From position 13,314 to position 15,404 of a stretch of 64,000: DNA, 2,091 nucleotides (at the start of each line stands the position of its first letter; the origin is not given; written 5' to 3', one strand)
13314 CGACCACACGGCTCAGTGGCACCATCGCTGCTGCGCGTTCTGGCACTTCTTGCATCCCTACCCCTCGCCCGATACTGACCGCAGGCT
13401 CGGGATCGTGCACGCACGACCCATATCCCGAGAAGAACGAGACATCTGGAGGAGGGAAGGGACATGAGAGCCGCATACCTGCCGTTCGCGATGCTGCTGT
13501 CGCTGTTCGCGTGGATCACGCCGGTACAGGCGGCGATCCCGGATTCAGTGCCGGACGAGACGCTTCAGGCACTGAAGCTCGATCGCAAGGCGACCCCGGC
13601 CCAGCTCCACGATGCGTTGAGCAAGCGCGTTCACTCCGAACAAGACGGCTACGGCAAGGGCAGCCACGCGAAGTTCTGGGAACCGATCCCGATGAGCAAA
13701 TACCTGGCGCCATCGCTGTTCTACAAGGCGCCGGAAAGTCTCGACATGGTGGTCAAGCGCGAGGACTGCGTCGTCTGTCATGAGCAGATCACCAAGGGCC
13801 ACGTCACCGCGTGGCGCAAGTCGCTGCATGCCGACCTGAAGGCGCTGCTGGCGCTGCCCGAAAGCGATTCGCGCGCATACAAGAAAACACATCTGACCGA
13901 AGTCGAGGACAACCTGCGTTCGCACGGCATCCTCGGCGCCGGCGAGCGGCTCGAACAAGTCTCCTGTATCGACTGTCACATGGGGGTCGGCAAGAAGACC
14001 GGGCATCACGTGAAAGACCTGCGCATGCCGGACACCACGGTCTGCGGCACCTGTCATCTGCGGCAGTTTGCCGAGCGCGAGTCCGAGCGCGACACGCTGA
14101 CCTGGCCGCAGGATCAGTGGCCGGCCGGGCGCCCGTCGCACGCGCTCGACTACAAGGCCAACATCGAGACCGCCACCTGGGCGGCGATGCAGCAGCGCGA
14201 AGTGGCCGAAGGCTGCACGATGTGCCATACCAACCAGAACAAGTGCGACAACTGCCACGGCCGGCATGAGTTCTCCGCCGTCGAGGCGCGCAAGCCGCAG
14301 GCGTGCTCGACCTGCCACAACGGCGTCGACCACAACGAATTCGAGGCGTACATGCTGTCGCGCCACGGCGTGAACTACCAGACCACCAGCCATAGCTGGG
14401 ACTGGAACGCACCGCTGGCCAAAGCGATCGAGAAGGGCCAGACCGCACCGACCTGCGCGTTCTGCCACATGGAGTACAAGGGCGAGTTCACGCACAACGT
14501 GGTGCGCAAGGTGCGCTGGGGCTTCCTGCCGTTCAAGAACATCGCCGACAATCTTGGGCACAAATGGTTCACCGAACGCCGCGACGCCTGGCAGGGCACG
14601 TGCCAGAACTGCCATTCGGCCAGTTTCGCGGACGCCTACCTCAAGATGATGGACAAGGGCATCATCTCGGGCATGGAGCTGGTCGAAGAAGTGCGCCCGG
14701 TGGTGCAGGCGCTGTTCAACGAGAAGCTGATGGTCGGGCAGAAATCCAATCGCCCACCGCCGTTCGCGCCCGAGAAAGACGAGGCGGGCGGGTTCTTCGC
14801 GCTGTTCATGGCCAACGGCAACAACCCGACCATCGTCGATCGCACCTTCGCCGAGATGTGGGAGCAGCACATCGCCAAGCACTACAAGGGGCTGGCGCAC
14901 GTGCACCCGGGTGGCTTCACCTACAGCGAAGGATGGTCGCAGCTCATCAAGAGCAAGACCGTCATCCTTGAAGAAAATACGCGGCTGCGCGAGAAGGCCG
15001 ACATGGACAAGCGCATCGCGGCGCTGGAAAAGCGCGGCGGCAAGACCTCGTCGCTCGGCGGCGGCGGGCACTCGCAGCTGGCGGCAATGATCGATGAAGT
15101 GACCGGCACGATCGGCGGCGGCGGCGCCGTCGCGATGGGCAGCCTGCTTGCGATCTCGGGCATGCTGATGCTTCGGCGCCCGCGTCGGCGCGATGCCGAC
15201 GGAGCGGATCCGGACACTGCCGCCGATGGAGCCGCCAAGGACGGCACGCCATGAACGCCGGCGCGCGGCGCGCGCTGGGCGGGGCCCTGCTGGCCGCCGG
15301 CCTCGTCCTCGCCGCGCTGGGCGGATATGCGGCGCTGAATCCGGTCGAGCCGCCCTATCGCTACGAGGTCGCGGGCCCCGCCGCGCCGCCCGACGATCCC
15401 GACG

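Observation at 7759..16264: Oxidative-type hao locus in a heterotroph-style context, fused into one block with a private ccmI-ccmF-ccmH set and a MocR regulator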

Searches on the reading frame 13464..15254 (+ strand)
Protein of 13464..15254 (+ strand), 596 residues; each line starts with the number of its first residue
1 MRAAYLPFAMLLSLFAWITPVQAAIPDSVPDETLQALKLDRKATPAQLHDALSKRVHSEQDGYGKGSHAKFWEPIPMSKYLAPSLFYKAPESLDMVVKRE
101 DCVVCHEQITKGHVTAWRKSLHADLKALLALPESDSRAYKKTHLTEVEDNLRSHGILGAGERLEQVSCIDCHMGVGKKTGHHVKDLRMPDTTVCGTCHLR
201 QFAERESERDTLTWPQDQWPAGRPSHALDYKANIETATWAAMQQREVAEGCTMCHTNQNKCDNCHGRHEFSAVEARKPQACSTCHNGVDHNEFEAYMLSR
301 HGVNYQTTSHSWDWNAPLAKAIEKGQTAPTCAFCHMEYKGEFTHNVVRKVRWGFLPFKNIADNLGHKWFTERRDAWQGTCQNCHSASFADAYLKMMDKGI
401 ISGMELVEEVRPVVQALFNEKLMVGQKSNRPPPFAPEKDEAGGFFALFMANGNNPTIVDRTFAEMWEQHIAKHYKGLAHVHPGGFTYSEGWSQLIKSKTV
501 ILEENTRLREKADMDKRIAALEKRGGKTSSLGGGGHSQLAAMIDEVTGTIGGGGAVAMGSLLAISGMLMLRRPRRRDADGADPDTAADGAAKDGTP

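Call 3: search_protein_families(library=pfam, proteins=[window:13464-15254:+])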
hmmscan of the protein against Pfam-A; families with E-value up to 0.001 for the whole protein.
window:13464-15254:+ (596 aa): 3 families
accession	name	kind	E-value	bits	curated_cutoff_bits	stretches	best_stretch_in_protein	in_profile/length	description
PF13447.11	Multi-haem_cyto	-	5.3e-141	469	21.9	1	165-431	2-269/269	Seven times multi-haem cytochrome CxxCH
PF14522.11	Cytochrome_C7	-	6.3e-08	32.8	24.8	1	165-204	13-54/67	Cytochrome c7 and related cytochrome c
PF09699.15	Paired_CXXCH_1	-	5.6e-05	23.2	20.6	0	167-198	8-36/41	Doubled CXXCH motif (Paired_CXXCH_1)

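Call 4: search_protein_families(library=ncbifam, proteins=[window:13464-15254:+])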
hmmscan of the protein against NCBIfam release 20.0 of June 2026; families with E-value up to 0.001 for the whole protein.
window:13464-15254:+ (596 aa): 4 families
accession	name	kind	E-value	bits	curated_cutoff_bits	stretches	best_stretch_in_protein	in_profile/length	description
NF052343.1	hydrazine_HDH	equivalog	5.6e-37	127.3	900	2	175-403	149-363/564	hydrazine dehydrogenase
TIGR03508.1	decahem_SO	subfamily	4.7e-06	26.3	192.2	0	260-346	96-185/258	DmsE family decaheme c-type cytochrome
TIGR04257.1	nanowire_3heme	domain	3.6e-05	23.8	40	0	163-201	21-61/75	c(7)-type cytochrome triheme domain-containing protein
NF041198.1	UshA_like_PCGU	equivalog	0.00012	20.9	275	1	95-200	404-510/519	UshA-like (seleno)protein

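Call 7: find_homologous_proteins(query=window:13464-15254:+, max_evalue=1e-10)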
Query window:13464-15254:+ (596 aa): 539 proteins with E <= 1e-10 among 7548 candidates; the best 120 are listed.
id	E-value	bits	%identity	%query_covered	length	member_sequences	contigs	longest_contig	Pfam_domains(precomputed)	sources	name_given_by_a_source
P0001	0.0e+0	1162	85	91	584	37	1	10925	PF09699.16,PF13447.12,PF14522.12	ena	-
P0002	0.0e+0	1026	75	92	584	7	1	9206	PF09699.16,PF13447.12,PF14522.12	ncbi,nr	ncbi:MAG: hydroxylamine reductase [Gemmatimonadales bacterium]|nr:hydroxylamine reductase [Gemmatimo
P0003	0.0e+0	1025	76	94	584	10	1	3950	PF13447.12,PF14522.12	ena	-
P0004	4.1e-295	998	70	99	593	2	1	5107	PF09699.16,PF13447.12,PF14522.12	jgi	jgi:hydroxylamine dehydrogenase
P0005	1.6e-256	871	77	79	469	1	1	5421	PF13447.12,PF14522.12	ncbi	ncbi:MAG: multiheme c-type cytochrome, partial [Burkholderiaceae bacterium]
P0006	3.6e-236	804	61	91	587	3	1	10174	PF09699.16,PF14537.12,PF13447.12,PF14522.12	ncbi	-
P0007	5.3e-234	796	62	91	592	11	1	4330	PF09699.16,PF13447.12,PF14522.12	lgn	-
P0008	7.6e-234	796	60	93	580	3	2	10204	PF09699.16,PF13447.12,PF14522.12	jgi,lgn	jgi:hydroxylamine dehydrogenase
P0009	6.1e-232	790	60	95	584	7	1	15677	PF09699.16,PF13447.12,PF14522.12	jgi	-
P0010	8.8e-232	789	63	89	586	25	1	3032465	PF13447.12,PF14522.12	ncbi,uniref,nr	ncbi:multiheme c-type cytochrome [Comamonas sp. NLF-1-9]|uniref:multiheme c-type cytochrome n=1 Tax=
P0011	1.9e-231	788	63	90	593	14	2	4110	PF09699.16,PF13447.12,PF14522.12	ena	-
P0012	2.6e-231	788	61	91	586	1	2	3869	PF13447.12,PF14522.12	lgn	-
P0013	5.5e-231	787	62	88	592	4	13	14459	PF09699.16,PF14537.12,PF13447.12,PF14522.12,PF22113.2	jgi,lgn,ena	-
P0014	9.9e-231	786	59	95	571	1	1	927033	PF09699.16,PF13447.12,PF14522.12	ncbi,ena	-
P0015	4.2e-230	784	62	88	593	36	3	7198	PF09699.16,PF13447.12,PF14522.12,PF22113.2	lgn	-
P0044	1.6e-222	759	58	96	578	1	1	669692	PF13447.12,PF14522.12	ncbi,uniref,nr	ncbi:multiheme c-type cytochrome [Allopusillimonas ginsengisoli]|uniref:multiheme c-type cytochrome 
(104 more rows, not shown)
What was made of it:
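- Source names in call 7.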

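Call 8: search_solved_structures(query=window:13464-15254:+, show_alignments=2)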
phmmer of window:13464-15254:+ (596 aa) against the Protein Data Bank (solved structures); distinct sequences matched with E-value up to 0.001: 8.
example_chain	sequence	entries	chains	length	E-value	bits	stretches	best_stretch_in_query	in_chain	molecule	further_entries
6m0p_A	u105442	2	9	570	2.8e-181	607.4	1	24-560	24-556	Aerobic hydroxylamine oxidoreductase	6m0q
4fas_A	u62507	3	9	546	9.8e-181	605.6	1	28-560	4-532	Hydroxylamine oxidoreductase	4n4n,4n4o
1fgj_A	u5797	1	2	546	2.5e-180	604.3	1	28-560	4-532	HYDROXYLAMINE OXIDOREDUCTASE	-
6h5l_A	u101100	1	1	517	2.6e-55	191.4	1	63-432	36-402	Similar to hydroxylamine oxidoreductase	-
6t5e_A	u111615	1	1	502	7.4e-42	147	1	179-523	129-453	Hydroxylamine oxidoreductase-like protein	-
4n4j_A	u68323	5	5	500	2.9e-40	141.7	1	151-520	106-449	hydroxylamine oxidoreductase | Similar to hydroxylamine oxidoreductase hao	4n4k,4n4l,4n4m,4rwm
6hif_G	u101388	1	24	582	5.1e-33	117.8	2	180-405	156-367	Hydrazine dehydrogenase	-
4qo5_A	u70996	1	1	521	1.5e-09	40.3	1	259-338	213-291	Hypothetical multiheme protein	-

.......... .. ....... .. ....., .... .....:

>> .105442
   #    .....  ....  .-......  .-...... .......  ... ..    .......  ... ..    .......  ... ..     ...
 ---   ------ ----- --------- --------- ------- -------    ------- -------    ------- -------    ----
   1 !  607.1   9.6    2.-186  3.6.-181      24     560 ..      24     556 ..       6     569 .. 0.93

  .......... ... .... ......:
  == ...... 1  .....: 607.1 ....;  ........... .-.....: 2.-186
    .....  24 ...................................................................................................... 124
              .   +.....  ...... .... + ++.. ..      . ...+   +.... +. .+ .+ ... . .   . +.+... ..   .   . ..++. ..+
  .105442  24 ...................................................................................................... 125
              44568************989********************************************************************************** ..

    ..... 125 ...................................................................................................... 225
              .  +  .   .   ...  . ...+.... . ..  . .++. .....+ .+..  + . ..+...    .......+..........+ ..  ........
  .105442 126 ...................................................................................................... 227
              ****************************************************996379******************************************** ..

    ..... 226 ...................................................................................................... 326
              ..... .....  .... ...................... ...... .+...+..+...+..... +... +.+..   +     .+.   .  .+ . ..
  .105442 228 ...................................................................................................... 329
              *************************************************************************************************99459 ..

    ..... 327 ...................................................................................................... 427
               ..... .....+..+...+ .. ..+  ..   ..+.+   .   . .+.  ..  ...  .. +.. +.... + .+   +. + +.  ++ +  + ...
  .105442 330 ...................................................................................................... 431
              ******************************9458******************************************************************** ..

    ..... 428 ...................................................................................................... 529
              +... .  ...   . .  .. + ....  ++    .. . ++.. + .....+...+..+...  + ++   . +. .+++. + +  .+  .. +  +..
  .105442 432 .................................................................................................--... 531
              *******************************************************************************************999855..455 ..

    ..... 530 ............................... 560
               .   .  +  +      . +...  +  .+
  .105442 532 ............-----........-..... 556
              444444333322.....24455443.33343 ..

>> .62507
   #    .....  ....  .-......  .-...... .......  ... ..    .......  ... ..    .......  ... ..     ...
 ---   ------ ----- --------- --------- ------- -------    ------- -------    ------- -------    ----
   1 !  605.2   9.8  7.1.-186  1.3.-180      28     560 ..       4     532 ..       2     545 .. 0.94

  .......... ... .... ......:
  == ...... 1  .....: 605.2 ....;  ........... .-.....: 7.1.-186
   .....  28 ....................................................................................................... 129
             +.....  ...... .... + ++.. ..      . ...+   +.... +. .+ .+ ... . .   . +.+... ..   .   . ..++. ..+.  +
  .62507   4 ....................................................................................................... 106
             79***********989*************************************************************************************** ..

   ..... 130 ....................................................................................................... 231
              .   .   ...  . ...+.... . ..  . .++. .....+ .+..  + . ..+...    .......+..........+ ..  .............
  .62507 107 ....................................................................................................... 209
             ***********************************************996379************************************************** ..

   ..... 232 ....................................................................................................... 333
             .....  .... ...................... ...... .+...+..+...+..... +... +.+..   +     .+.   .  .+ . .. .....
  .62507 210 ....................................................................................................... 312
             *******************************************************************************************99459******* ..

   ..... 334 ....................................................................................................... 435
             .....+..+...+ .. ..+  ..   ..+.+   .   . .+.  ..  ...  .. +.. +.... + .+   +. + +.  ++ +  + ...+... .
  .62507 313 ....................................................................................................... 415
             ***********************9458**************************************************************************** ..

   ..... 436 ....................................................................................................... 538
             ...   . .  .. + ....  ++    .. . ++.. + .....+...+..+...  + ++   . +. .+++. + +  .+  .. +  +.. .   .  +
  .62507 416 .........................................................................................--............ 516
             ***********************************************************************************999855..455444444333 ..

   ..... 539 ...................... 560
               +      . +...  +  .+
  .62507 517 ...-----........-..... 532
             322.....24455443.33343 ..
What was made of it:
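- On Oxidative hydroxylamine oxidoreductase (HAO, heme P460 octaheme family): 6m0p, 4fas and 1fgj: E about 1e-180, residues 24-560 aligned (call 8).
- Full-length 57% identity to the N. europaea enzyme (call 8).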

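Call 9: find_related_loci(query=window:13464-15254:+, collection=genome_contigs, flank=10000)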
Query window:13464-15254:+ (596 aa) in genome_contigs; peptide patterns used: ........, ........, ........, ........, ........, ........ (x = any residue, [..] = any of these).
252 stretches matched a pattern; 235 encode a relative of the query (tblastn E <= 1e-3); the best 80 are kept; 80 distinct loci.
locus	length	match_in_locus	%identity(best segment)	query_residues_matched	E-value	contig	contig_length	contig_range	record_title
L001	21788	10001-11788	99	1-596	0e+0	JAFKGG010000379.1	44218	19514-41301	MAG: Burkholderiales bacterium isolate SCN18_13_7_16_R4_B_66_10 SCN18_13_7_16_R4_B_scaffold_234, whole genome shotgun se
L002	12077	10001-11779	81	1-592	0e+0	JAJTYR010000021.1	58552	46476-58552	MAG: Burkholderiaceae bacterium isolate DTUPRO3 21-Genome33, whole genome shotgun sequence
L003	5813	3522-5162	89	1-545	0e+0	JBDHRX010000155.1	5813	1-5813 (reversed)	MAG: Burkholderiaceae bacterium isolate AS-MESO-3CA.232 NODE_56204_length_5813_cov_7.504358, whole genome shotgun sequen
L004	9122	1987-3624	85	1-544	0e+0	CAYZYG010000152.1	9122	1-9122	MAG TPA_asm: uncultured Vicinamibacterales bacterium isolate SRP329715_co1_323 genome assembly, contig: NODE_11666_lengt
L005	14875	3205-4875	78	23-582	0e+0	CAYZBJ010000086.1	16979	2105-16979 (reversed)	MAG TPA_asm: uncultured Burkholderiaceae bacterium isolate SRP344714_co1_4 genome assembly, contig: NODE_6252_length_169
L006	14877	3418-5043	75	3-550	0e+0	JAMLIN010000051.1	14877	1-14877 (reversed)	MAG: Burkholderiaceae bacterium isolate ACE_NR_PROT19 ACE_NR_PROT19_51, whole genome shotgun sequence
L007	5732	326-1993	76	21-579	0e+0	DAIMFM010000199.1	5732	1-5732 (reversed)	MAG TPA_asm: Burkholderiaceae bacterium isolate CTOTU46464 NODE_3459_length_5732_cov_3.067641, whole genome shotgun sequ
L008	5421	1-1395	77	112-579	0e+0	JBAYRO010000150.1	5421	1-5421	MAG: Burkholderiaceae bacterium isolate SO_2016_LW2_45 scaffold35240_LW138R_2016, whole genome shotgun sequence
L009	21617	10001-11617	62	9-545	0e+0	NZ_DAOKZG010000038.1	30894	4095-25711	MAG: Ottowia sp. isolate AMR_MDS_0044 NODE_778_length_30894_cov_20.792892, whole genome shotgun sequence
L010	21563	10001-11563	63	24-545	0e+0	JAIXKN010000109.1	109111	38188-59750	MAG: Burkholderiales bacterium isolate UW1SPNA020 one-stage_bin020_NODE_259, whole genome shotgun sequence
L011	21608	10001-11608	62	10-545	0e+0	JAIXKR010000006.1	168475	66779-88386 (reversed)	MAG: Burkholderiales bacterium isolate UW1SPNA031 one-stage_bin031_NODE_140, whole genome shotgun sequence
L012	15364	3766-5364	63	8-543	0e+0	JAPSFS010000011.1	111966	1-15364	MAG: Comamonadaceae bacterium isolate GA_gra76 NODE_234_length_111966_cov_75.289749, whole genome shotgun sequence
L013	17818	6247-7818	63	20-542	0e+0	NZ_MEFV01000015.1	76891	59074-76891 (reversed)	MAG: Comamonas sp. SCN 67-35 ABT03_C0015, whole genome shotgun sequence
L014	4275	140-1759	61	8-545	0e+0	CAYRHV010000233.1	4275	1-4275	MAG TPA_asm: uncultured Ottowia sp. isolate SRP193661_co1_109 genome assembly, contig: NODE_21144_length_4275_cov_102.85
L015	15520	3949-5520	63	20-542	0e+0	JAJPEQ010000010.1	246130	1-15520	MAG: Comamonas sp. isolate Sulfur_bin.21 S42_k141_59483, whole genome shotgun sequence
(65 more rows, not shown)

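Call 10: find_encoding_contigs(protein=P0001, flank=10000, max_places=3)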
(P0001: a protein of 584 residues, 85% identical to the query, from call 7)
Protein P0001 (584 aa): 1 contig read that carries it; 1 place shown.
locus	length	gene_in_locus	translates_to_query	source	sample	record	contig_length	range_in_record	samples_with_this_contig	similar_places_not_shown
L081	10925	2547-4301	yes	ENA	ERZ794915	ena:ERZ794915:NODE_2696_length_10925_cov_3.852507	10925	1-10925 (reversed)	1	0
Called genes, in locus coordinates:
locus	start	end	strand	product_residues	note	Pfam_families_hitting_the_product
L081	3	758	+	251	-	?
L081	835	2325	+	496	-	PF00392:GntR, PF00155:Aminotran_1_2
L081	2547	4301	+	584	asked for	PF14522:Cytochrome_C7 (faint), PF09699:Paired_CXXCH_1 (faint), PF13447:Multi-haem_cyto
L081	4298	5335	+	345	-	PF27869:HaoB_nitrify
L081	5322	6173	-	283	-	PF13489:Methyltransf_23, PF01209:Ubie_methyltran, PF13649:Methyltransf_25, PF13847:Methyltransf_31, PF08241:Methyltransf_11, PF08242:Methyltransf_12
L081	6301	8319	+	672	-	PF13428:TPR_14 (faint), PF14559:TPR_19 (faint), PF13181:TPR_8 (faint), PF13431:TPR_17 (faint), PF07719:TPR_2 (faint), PF13414:TPR_11 (faint)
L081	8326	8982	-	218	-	PF02798:GST_N, PF13409:GST_N_2, PF13417:GST_N_3 (weak)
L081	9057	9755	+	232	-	PF03737:RraA-like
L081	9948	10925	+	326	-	?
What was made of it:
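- On MocR/GabR PLP-dependent transcription factors: The ortholog in L081 carries PF00392 and PF00155 (call 10).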

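Call 29: find_encoding_contigs(protein=P0010, flank=10000, max_places=2)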
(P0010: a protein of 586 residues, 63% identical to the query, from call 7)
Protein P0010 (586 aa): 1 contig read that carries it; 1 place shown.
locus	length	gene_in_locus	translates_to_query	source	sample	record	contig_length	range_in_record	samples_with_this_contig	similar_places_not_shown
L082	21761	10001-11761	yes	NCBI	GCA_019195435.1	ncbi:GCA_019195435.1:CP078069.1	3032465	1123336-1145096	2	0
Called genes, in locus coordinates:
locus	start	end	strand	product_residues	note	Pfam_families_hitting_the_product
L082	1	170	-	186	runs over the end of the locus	PF04536:TPM_phosphatase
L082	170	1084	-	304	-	PF04536:TPM_phosphatase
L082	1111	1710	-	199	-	PF04011:LemA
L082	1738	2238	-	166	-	PF03974:Ecotin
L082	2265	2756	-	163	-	PF02542:YgbB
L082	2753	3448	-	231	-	PF01128:IspD, PF12804:NTP_transf_3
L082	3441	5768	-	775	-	PF01315:Ald_Xan_dh_C, PF02738:MoCoBD_1, PF20256:MoCoBD_2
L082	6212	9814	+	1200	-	PF17757:UvrB_inter, PF21132:MFD_D3, PF02559:CarD_TRCF_RID, PF00270:DEAD, PF04851:ResIII, PF00271:Helicase_C, PF03461:TRCF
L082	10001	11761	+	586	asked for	PF14522:Cytochrome_C7 (faint), PF13447:Multi-haem_cyto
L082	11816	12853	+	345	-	PF27869:HaoB_nitrify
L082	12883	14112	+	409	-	PF13432:TPR_16 (faint), PF14559:TPR_19 (faint), PF13431:TPR_17 (faint), PF23914:TPR_CcmH_CycH, PF00515:TPR_1 (faint), PF07719:TPR_2 (weak), PF13414:TPR_11 (weak), PF23892:Ig_CycH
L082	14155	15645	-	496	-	PF00392:GntR, PF00155:Aminotran_1_2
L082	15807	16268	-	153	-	PF13581:HATPase_c_2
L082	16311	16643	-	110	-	PF01740:STAS, PF13466:STAS_2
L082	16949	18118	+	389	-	PF04443:LuxE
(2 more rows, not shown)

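Call 30: find_encoding_contigs(protein=window:13464-15254:+, flank=2000, max_places=4)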
Protein window:13464-15254:+ (596 aa): no gene with exactly this product is on record in the collection.

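Call 31: find_encoding_contigs(protein=P0044, flank=10000, max_places=1)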
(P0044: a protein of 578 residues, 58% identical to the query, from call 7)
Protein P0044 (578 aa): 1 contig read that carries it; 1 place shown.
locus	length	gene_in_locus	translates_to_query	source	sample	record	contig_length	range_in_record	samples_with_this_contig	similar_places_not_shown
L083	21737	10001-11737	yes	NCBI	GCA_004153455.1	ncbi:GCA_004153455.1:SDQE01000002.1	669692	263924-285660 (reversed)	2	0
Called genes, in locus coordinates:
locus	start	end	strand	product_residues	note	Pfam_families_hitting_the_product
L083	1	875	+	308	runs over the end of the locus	PF00903:Glyoxalase (faint)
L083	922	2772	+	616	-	PF00389:2-Hacid_dh, PF02826:2-Hacid_dh_C, PF03807:F420_oxidored (faint), PF01636:APH, PF02958:EcKL (weak)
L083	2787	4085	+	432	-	PF03952:Enolase_N, PF00113:Enolase_C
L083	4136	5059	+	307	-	PF01557:FAA_hydrolase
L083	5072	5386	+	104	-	PF07978:NIPSNAP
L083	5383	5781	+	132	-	PF14534:DUF4440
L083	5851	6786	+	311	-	PF00126:HTH_1, PF03466:LysR_substrate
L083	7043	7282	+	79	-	-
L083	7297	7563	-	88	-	-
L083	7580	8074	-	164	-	PF02464:CinA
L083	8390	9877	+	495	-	PF00392:GntR, PF00155:Aminotran_1_2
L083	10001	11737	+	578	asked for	PF14522:Cytochrome_C7 (faint), PF13447:Multi-haem_cyto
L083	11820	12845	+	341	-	PF27869:HaoB_nitrify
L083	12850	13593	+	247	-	PF01578:Cytochrom_C_asm, PF27518:CcmC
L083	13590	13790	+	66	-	PF04995:CcmD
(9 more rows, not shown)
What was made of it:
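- Allopusillimonas has mocR-haoAB-ccmCDEFGHI plus ccmBA (call 31).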
